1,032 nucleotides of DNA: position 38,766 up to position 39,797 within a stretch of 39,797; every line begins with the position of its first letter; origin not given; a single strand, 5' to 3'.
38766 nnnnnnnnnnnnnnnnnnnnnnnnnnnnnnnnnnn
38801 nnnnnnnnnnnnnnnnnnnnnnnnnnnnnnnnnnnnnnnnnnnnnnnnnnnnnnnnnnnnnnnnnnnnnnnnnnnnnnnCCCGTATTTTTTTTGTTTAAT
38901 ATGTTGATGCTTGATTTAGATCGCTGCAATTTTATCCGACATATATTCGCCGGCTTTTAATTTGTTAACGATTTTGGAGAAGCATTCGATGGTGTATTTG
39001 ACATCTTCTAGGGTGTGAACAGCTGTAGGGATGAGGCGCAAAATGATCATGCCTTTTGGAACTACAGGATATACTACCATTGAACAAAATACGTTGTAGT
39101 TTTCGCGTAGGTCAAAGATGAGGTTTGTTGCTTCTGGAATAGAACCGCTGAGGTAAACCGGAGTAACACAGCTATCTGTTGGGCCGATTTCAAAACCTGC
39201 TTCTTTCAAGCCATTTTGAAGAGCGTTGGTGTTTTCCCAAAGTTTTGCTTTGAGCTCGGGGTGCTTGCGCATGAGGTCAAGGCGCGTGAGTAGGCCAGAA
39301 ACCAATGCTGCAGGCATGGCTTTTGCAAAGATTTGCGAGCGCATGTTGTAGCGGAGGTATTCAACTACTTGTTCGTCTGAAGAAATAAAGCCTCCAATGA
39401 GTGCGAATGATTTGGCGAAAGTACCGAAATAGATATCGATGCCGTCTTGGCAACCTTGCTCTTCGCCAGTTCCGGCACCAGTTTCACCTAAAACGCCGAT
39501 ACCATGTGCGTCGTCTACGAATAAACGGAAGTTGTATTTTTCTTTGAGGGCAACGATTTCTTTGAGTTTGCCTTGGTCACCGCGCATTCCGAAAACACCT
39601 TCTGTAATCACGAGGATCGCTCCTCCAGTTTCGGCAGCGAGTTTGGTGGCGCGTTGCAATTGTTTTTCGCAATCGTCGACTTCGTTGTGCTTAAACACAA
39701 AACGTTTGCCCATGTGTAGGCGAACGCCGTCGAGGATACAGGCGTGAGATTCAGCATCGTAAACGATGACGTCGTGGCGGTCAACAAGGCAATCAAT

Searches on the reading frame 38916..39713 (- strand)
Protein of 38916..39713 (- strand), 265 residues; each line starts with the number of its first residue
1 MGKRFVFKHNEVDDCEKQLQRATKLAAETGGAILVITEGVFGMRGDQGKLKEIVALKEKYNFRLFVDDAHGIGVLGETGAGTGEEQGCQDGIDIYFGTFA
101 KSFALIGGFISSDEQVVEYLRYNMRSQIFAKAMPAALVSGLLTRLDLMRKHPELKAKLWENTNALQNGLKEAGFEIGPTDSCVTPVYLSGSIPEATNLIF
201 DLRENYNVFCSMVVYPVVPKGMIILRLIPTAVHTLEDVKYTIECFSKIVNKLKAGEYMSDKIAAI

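Call 14: search_protein_families(library=pfam, proteins=[window:38916-39713:-], max_evalue=0.001)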
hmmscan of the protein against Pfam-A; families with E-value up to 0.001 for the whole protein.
window:38916-39713:- (265 aa): 1 family
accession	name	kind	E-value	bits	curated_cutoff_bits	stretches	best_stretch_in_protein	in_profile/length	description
PF00155.27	Aminotran_1_2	-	1.3e-27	97.4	19.7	1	9-243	127-359/361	Aminotransferase class I and II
